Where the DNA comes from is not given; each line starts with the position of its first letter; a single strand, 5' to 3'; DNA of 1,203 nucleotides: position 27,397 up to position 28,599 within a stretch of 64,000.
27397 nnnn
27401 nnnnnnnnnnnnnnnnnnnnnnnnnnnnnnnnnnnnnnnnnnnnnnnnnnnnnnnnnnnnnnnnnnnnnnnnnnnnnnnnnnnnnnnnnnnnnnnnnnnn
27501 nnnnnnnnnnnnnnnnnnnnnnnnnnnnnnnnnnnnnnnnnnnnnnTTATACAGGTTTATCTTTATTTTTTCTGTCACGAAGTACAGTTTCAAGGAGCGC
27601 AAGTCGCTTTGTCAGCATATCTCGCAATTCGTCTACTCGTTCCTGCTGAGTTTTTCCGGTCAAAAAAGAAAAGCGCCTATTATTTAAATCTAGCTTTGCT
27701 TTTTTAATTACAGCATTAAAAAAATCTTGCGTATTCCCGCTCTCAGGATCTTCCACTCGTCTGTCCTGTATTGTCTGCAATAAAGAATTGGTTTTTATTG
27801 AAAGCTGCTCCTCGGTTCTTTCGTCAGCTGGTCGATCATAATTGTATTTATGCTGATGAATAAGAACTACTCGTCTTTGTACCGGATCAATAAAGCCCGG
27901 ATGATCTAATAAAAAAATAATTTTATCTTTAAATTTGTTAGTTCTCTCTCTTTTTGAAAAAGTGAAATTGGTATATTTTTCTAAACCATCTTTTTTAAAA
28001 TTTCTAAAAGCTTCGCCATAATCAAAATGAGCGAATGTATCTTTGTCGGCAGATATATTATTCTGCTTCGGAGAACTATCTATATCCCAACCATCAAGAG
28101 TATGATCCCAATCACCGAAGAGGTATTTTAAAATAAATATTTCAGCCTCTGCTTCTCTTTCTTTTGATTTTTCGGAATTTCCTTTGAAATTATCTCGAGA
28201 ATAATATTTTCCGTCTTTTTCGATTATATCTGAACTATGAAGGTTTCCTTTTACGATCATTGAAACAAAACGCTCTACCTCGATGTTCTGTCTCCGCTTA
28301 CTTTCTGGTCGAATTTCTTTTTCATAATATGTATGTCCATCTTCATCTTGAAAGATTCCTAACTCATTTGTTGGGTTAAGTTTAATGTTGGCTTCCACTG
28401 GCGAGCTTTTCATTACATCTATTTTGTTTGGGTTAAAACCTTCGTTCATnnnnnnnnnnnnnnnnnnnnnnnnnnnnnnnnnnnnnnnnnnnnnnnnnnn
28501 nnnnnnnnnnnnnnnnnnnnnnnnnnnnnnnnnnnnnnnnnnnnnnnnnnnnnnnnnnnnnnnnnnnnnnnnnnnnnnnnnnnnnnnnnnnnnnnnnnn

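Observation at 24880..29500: AT-rich ~4.6-kb island of seven hypothetical genes abutting tRNA-Ser(GCU)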

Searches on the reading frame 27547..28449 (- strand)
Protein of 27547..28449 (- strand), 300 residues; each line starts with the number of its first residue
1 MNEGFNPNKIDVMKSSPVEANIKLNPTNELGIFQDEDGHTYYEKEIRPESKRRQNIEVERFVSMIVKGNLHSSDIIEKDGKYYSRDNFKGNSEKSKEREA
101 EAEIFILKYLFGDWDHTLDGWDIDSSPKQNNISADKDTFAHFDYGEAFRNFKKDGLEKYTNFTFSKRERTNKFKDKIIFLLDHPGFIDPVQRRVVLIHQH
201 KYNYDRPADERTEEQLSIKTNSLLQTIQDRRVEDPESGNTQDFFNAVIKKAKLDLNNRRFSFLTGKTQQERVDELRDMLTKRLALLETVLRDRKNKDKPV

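Call 4: search_protein_families(library=pfam, proteins=[window:27547-28449:-], max_evalue=1)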
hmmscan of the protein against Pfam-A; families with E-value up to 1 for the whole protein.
window:27547-28449:- (300 aa): 1 family
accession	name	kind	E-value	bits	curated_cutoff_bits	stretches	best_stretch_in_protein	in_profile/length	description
PF20000.4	fvmX2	-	0.0034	17.4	27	1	49-102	93-145/261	FtsH ternary system domain X2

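Call 5: search_protein_families(library=padloc, proteins=[window:27547-28449:-], max_evalue=1)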
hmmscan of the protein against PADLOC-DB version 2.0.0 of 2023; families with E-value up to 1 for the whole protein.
window:27547-28449:- (300 aa): 0 families

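Call 6: search_protein_families(library=ncbifam, proteins=[window:27547-28449:-], max_evalue=1)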
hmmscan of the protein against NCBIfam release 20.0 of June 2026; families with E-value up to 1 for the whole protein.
window:27547-28449:- (300 aa): 0 families

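Call 7: search_protein_families(library=phrogs, proteins=[window:27547-28449:-], max_evalue=1)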
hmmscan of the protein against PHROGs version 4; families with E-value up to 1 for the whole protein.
window:27547-28449:- (300 aa): 2 families
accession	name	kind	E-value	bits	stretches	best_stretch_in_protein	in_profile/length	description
phrog_835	-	unknown function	0.0017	19.2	1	150-179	19-46/56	-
phrog_6258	-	unknown function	0.64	11.6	0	67-95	22-50/98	-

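Call 15: find_encoding_contigs(protein=window:27547-28449:-, flank=10000, max_places=10)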
Protein window:27547-28449:- (300 aa): 1 contig read that carries it; 1 place shown.
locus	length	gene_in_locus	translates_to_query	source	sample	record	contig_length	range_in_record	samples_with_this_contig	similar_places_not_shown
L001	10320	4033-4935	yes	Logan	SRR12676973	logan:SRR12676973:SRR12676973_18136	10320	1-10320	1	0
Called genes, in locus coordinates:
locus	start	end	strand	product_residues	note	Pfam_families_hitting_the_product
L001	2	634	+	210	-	?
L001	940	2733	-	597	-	PF11999:Ice_binding, PF04203:Sortase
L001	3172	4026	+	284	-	-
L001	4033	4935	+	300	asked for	-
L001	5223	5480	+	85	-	-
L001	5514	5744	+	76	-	-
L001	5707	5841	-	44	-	-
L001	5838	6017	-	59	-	-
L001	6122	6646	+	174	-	-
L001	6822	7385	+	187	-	-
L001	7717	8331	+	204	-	PF01471:PG_binding_1, PF16656:Pur_ac_phosph_N (weak)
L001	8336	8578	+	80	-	PF04226:Transgly_assoc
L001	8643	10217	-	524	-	PF19078:Big_12, PF24684:Vgb_lyase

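Call 33: search_protein_representatives(protein=window:27547-28449:-)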
Query: 300 residues. Proteins with E-value up to 0.001 (for the whole library): 62; up to 1e-10: 30; up to 1e-30: 5. The best 62 are listed.
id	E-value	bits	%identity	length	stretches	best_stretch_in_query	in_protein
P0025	2.6e-196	667.4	100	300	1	1-300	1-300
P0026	2.7e-58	214.5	49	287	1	1-289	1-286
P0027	2.3e-52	195.0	44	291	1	2-295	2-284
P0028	7.5e-49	183.5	44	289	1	7-294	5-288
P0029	1.1e-33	133.7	39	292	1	12-290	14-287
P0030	2.1e-27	113.1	46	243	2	9-185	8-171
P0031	5.6e-26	108.4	35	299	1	26-289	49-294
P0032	6.2e-26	108.3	38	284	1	30-291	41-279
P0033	8.4e-26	107.8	40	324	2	11-163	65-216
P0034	7.0e-25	104.8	40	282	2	23-155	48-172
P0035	1.5e-24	103.7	37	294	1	11-293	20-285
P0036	5.2e-22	95.4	48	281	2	57-147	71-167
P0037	1.5e-21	93.9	34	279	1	9-291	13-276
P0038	2.9e-21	92.9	37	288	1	29-295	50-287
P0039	3.2e-21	92.8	38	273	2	9-148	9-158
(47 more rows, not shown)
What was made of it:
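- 27547..28449 (-): p6, a 300-aa protein with an atypical protein-kinase-like fold. It starts 6 nt after the p7 stop. Conserved residues are K44, E59, K67, D74, S84, D113, D115, H/K/R116 and D143. 62 representatives among 1.8e9 proteins, all about 270-300 aa (call 33).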

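Call 36: search_protein_families(library=pfam, alignment_id=A2, max_evalue=0.01)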
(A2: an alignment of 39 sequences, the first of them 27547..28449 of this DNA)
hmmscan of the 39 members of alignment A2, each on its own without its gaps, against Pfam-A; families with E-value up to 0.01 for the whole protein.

A. member 1, window:27547-28449:- (300 aa): 1 family
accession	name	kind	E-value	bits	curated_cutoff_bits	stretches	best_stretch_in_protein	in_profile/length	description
PF20000.4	fvmX2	-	0.0034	17.4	27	1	49-102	93-145/261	FtsH ternary system domain X2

B. families by the number of members that match (of 39 scanned): 12 families
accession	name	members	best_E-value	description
PF13604.12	AAA_30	1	0.00056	AAA domain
PF24883.2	NPHP3_N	1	0.00061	Nephrocystin 3, N-terminal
PF02224.24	Cytidylate_kin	1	0.00075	Cytidylate kinase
PF16654.10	DAPDH_C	1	0.0012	Diaminopimelic acid dehydrogenase C-terminal domain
PF02367.23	TsaE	1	0.0013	Threonylcarbamoyl adenosine biosynthesis protein TsaE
PF13481.12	AAA_25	1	0.0017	AAA domain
PF02223.23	Thymidylate_kin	1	0.0023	Thymidylate kinase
PF13401.12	AAA_22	1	0.0024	AAA domain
PF20000.4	fvmX2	1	0.0034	FtsH ternary system domain X2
PF05596.16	Taeniidae_ag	1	0.007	Taeniidae antigen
PF21111.3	CDI_toxin_EC869_like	1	0.0081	CDI toxin restriction endonuclease-like domain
PF13376.11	OmdA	1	0.0088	Bacteriocin-protection, YdeI or OmpD-Associated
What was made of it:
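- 27547..28449 (-): No Pfam family across 39 members (call 36).
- On HipA toxin family (p6): No Pfam hit in 39 members (call 36).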

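Call 37: list_cluster_members(proteins=[L001:940-2733:-, L001:3172-4026:+, L001:4033-4935:+, L001:5223-5480:+, L001:5514-5744:+, L001:5838-6017:-, L001:6122-6646:+, L001:6822-7385:+, L001:7717-8331:+, L001:8643-10217:-])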
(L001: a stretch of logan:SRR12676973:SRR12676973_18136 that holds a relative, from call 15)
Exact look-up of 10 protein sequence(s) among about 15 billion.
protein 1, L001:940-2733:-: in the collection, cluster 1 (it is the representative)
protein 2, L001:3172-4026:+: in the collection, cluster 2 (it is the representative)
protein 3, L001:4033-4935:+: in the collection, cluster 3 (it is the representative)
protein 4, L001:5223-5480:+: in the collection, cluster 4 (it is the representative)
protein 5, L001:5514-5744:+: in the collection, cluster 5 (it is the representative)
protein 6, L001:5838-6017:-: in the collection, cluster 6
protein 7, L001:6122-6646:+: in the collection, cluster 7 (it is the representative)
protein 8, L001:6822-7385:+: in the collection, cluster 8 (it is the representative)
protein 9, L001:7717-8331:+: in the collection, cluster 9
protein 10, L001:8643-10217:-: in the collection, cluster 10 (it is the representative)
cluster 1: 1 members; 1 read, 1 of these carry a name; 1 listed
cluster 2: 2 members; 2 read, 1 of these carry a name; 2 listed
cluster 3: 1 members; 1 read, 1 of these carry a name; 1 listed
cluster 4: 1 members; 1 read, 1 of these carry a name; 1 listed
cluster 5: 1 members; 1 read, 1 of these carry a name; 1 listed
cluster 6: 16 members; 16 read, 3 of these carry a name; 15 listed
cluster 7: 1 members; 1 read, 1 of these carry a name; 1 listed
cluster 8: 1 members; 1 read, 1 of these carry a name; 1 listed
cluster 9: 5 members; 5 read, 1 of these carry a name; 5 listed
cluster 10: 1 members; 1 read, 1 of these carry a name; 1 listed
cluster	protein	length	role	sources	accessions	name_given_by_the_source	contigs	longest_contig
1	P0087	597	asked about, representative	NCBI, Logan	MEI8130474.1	MAG: ice-binding family protein [bacterium]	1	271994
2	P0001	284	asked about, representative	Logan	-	-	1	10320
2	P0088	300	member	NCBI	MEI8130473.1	MAG: hypothetical protein WCG55_03130 [bacterium]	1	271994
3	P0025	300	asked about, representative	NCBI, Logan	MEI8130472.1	MAG: hypothetical protein WCG55_03125 [bacterium]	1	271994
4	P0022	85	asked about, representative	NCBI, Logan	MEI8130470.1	MAG: hypothetical protein WCG55_03115 [bacterium]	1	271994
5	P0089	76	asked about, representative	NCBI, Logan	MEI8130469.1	MAG: hypothetical protein WCG55_03110 [bacterium]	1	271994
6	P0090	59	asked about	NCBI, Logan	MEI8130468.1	MAG: hypothetical protein WCG55_03105 [bacterium]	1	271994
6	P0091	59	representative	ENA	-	-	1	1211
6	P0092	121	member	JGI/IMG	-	hypothetical protein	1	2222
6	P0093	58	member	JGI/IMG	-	hypothetical protein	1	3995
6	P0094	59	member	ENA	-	-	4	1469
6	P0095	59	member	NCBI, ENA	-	-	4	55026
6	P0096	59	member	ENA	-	-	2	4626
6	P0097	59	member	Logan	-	-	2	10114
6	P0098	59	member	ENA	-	-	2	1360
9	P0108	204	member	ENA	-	-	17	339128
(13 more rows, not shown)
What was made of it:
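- Checked: They correspond to seven NCBI hypothetical proteins, WCG55_03095-03130 (call 37).
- Tried and rejected: The Logan and NCBI gene calls had to be used instead (calls 15, 37).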

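Call 39: find_encoding_contigs(protein=P0108, flank=10000, max_places=10)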
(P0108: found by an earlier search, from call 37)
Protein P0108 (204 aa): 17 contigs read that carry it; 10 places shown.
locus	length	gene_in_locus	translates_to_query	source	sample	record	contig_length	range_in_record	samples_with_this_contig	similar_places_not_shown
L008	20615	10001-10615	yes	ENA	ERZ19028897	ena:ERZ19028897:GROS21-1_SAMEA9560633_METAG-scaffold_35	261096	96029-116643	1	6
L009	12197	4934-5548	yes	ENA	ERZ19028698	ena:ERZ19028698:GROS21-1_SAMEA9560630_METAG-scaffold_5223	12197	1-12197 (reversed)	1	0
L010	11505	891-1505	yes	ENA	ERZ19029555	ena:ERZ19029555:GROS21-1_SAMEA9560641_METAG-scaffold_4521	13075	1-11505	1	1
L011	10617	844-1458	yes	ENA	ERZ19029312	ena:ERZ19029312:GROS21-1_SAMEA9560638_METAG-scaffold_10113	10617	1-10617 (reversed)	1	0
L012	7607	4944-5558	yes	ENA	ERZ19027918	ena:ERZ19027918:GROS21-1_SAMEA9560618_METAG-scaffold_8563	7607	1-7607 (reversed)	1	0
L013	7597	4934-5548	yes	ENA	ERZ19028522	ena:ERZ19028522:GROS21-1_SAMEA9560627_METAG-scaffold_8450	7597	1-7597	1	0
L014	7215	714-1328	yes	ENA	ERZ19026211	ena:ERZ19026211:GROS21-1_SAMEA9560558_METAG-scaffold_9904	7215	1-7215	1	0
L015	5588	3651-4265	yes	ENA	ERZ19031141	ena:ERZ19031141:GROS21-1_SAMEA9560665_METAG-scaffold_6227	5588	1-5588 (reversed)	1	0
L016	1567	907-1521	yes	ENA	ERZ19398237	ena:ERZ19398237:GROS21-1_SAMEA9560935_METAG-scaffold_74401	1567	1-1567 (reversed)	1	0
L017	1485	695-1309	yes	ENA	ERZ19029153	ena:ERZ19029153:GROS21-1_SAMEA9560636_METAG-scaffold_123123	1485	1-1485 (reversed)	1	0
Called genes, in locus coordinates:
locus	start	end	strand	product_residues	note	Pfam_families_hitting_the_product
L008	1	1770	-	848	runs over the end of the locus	PF00690:Cation_ATPase_N, PF00122:E1-E2_ATPase, PF00702:Hydrolase, PF13246:Cation_ATPase, PF00689:Cation_ATPase_C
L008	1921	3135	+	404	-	-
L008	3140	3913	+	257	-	-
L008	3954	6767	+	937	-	PF18998:Flg_new_2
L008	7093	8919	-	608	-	PF11999:Ice_binding, PF04203:Sortase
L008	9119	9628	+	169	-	-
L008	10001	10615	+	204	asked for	PF01471:PG_binding_1, PF16656:Pur_ac_phosph_N (weak)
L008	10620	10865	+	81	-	PF04226:Transgly_assoc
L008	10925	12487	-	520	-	PF19078:Big_12, PF24684:Vgb_lyase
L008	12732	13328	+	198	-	-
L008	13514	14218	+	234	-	-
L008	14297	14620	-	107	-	-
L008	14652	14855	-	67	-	-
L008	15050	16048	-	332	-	-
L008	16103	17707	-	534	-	PF01293:PEPCK_ATP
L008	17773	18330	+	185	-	PF01467:CTP_transf_like (weak)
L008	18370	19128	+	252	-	PF00512:HisKA (weak), PF02518:HATPase_c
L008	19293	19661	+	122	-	PF00072:Response_reg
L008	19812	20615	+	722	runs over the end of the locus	PF17191:RecG_wedge, PF01336:tRNA_anti-codon, PF04851:ResIII, PF00270:DEAD, PF00271:Helicase_C, PF19833:RecG_dom3_C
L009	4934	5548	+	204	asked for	PF01471:PG_binding_1, PF16656:Pur_ac_phosph_N (weak)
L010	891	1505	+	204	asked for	PF01471:PG_binding_1, PF16656:Pur_ac_phosph_N (weak)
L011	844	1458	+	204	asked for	PF01471:PG_binding_1, PF16656:Pur_ac_phosph_N (weak)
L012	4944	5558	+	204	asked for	PF01471:PG_binding_1, PF16656:Pur_ac_phosph_N (weak)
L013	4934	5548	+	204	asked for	PF01471:PG_binding_1, PF16656:Pur_ac_phosph_N (weak)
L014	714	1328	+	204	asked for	PF01471:PG_binding_1, PF16656:Pur_ac_phosph_N (weak)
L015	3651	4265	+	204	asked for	PF01471:PG_binding_1, PF16656:Pur_ac_phosph_N (weak)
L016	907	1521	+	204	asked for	PF01471:PG_binding_1, PF16656:Pur_ac_phosph_N (weak)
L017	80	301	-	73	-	-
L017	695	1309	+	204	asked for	PF01471:PG_binding_1, PF16656:Pur_ac_phosph_N (weak)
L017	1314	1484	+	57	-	?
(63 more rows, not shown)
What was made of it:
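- Ten contigs of one related lineage keep the order Ice_binding/sortase - tRNA-Ser(GCU) - 529 bp - PG_binding - Transgly_assoc - Big_12 (call 39).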

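Call 43: predict_structure(alignment_id=A2)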
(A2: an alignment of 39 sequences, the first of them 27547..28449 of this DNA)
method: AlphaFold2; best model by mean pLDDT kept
length: 300 residues; sequences in the alignment: 39
mean_pLDDT: 86.0   pTM: 0.88
mean pLDDT of the five models: 86.0, 85.5, 85.3, 84.2, 83.2
residues with pLDDT >= 90: 188; 70-90: 69; 50-70: 25; < 50: 18
segments of 3 or more residues with pLDDT < 50: 123-128, 194-196, 198-203
pLDDT, mean of each block of 10 residues (from residue 1): 70 94 97 95 91 92 97 96 90 92 95 84 48 80 92 72 89 91 79 48 64 96 95 71 94 97 97 97 97 83
secondary structure, 60 per line:
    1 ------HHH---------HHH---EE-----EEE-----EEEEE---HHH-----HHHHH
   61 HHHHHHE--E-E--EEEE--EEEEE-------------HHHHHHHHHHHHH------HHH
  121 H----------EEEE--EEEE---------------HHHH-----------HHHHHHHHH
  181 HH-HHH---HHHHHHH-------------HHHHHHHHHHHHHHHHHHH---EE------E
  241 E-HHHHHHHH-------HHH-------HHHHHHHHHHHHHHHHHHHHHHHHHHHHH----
elements in order: E32-34 E40-44 H56-66 E75-78 E81-85 H99-111 H118-121 E132-135 E138-141 H157-160 H172-182 H190-196 H210-228 H243-250 H268-296
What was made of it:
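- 27547..28449 (-): AF2 pLDDT 86, pTM 0.88 (call 43).
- On Protein-kinase-like superfamily (p6): They fall at the expected secondary-structure positions (call 43).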

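Call 56: find_related_loci(query=A5, collection=genome_contigs, flank=6000)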
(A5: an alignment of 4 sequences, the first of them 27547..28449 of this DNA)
Query A5 (300 aa) in genome_contigs; peptide patterns used: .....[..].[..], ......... (x = any residue, [..] = any of these).
53 stretches matched a pattern; 1 encode a relative of the query (tblastn E <= 1e-3); 1 distinct loci.
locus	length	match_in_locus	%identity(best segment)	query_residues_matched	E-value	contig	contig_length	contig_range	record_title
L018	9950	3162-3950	30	10-290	1e-28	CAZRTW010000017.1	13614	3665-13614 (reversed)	MAG TPA_asm: uncultured Candidatus Saccharibacteria bacterium isolate SRP286056_co3_166 genome assembly, contig: NODE_48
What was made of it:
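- Tried and rejected: The 4-member alignment found a single genome locus (call 56), so there is no broad survey of the p6 genomic context.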

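Call 63: find_related_loci(query=P0090, collection=viral_contigs, flank=10000)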
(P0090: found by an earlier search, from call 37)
Query P0090 (59 aa) in viral_contigs; peptide patterns used: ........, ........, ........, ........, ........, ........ (x = any residue, [..] = any of these).
49 stretches matched a pattern, but none encodes a relative of the query by tblastn (E <= 1e-3).

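Call 66: search_protein_families(library=pfam, proteins=[P0090], max_evalue=1)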
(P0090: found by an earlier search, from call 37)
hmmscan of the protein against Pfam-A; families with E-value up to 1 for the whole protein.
P0090 (59 aa): 0 families

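Call 70: find_encoding_contigs(protein=P0095, flank=8000, max_places=6)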
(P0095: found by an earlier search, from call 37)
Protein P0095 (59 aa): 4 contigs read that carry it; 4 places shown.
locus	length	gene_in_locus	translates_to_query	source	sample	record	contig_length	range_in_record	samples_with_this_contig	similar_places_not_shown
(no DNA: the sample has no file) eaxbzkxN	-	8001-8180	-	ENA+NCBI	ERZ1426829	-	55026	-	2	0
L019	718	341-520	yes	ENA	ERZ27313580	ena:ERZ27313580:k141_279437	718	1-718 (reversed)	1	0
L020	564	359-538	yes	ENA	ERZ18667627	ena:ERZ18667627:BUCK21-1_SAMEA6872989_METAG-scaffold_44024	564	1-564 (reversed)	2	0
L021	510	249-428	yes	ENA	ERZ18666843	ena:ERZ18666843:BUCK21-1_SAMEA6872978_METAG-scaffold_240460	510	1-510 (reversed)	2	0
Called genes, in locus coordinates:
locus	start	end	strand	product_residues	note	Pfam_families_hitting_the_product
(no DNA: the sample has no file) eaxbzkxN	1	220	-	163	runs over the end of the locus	PF00472:RF-1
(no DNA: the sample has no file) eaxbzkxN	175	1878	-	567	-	-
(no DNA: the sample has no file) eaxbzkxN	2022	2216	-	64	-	-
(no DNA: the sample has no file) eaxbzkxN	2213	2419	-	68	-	-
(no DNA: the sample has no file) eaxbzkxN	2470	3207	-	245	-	PF00849:PseudoU_synth_2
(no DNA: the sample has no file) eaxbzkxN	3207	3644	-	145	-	PF02130:YbeY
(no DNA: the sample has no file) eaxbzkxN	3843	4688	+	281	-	PF13541:ChlI, PF01078:Mg_chelatase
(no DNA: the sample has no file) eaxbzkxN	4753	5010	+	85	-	PF00239:Resolvase (weak)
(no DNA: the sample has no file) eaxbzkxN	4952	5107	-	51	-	-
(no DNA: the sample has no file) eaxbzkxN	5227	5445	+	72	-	PF12844:HTH_19, PF13560:HTH_31 (weak), PF01381:HTH_3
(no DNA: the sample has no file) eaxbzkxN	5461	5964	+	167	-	PF10881:DUF2726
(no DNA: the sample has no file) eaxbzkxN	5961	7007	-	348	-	PF13304:AAA_21 (faint), PF14491:DUF4435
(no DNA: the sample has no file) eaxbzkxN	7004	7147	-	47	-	-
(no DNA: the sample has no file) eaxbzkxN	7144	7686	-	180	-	-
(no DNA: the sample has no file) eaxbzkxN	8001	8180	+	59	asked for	-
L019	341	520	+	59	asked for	-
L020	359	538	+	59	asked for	-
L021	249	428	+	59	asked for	-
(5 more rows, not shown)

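Call 85: search_solved_structures(query=A2, max_evalue=10, show_alignments=3)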
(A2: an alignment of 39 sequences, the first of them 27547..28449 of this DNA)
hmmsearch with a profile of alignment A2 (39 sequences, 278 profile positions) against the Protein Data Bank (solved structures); distinct sequences matched with E-value up to 10: 2.
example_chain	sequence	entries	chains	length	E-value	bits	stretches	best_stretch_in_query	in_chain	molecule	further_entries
2lw1_A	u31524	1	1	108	0.077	15.6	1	164-224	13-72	ABC transporter ATP-binding protein uup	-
6iur_C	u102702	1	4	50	0.66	12.5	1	235-273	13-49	Striatin-3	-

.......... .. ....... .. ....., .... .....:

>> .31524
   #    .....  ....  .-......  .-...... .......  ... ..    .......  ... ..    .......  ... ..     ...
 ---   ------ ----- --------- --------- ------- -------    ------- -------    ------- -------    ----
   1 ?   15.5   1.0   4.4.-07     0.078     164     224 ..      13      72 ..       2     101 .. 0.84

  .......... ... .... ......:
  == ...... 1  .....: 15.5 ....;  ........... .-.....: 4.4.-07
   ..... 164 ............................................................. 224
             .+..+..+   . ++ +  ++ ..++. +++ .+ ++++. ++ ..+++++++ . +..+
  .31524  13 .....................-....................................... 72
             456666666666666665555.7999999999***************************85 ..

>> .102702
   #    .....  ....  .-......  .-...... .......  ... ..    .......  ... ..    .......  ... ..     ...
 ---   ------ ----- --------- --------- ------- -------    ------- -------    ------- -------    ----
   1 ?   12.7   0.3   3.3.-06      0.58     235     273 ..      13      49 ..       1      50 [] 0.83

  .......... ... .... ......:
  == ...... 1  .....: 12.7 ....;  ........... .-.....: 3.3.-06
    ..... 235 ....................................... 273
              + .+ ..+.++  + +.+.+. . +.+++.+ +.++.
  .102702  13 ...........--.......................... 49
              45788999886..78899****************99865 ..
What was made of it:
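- Closest known: Atypical kinases of the PI3/4-kinase, actin-fragmin kinase, CtkA and HipA structural group. Different: There is no sequence-level similarity to any solved kinase or to any Pfam family (calls 36, 85).
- Tried and rejected: The p6 family profile against PDB gave only coiled-coil noise (call 85).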
